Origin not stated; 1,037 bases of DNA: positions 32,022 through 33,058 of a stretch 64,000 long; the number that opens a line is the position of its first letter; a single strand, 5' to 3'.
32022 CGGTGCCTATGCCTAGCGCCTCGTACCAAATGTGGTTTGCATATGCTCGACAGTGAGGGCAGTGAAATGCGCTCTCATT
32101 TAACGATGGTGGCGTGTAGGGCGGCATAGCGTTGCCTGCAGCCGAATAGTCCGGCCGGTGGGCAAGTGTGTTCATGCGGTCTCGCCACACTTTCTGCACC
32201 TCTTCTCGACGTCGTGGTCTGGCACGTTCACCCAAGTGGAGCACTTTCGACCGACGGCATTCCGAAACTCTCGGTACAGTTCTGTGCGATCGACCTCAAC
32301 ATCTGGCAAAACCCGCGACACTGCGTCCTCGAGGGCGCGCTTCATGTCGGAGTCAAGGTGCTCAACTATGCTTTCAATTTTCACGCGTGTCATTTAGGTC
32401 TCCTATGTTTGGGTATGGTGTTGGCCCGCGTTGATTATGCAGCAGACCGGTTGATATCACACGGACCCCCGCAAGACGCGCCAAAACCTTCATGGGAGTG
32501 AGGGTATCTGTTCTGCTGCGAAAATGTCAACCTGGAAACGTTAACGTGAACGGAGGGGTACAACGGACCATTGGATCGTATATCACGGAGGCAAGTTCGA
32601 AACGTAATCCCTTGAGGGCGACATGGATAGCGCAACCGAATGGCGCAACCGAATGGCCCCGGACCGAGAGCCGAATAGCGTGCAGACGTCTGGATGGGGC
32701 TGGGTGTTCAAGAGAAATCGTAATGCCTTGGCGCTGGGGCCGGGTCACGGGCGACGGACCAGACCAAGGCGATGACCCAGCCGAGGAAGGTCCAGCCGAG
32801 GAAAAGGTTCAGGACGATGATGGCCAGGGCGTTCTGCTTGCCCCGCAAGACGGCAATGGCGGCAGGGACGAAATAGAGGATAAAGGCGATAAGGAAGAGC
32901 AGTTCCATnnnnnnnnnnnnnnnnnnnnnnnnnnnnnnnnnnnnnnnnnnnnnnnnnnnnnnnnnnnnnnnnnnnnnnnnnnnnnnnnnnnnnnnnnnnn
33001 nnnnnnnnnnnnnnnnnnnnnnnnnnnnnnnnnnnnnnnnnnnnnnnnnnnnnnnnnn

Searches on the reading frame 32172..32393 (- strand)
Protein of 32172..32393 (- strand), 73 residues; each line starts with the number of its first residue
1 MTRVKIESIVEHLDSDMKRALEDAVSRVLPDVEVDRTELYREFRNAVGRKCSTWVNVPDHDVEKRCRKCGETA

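Call 15: search_protein_families(library=pfam, proteins=[window:32172-32393:-], max_evalue=0.01)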
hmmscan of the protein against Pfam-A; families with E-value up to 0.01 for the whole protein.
window:32172-32393:- (73 aa): 0 families

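Call 24: find_encoding_contigs(protein=window:32172-32393:-, flank=10000, max_places=10)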
Protein window:32172-32393:- (73 aa): 2 contigs read that carry it; 2 places shown.
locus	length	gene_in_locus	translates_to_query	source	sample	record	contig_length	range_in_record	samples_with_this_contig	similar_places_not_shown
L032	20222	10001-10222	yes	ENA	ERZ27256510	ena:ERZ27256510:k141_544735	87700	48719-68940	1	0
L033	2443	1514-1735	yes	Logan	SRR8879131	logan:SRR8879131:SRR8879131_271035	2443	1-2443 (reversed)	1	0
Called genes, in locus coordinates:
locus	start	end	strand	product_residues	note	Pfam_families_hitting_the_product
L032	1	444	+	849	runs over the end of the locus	PF07635:PSCyt1, PF13442:Cytochrome_CBB3 (faint), PF07583:PSCyt2, PF07587:PSD1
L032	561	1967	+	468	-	PF07394:DUF1501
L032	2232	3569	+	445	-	PF00589:Phage_integrase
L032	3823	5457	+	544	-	-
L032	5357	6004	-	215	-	PF08447:PAS_3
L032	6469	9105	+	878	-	PF00176:SNF2-rel_dom, PF00271:Helicase_C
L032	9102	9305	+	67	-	-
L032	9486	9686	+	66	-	PF14373:Imm_superinfect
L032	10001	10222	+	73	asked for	-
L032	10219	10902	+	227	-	PF13643:DUF4145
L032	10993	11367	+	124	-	-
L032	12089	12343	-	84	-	-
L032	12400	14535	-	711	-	PF00534:Glycos_transf_1 (weak), PF13692:Glyco_trans_1_4 (weak)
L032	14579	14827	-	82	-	-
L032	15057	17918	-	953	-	-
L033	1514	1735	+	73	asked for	-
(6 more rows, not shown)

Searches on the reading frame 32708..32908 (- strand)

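Call 15: search_protein_families(library=pfam, proteins=[window:32708-32908:-], max_evalue=0.01)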
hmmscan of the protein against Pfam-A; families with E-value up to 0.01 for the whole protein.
window:32708-32908:- (66 aa): 1 family
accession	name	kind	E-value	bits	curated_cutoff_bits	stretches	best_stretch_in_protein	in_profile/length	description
PF14373.11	Imm_superinfect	-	8.1e-18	64.5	27.9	1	11-52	1-42/42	Superinfection immunity protein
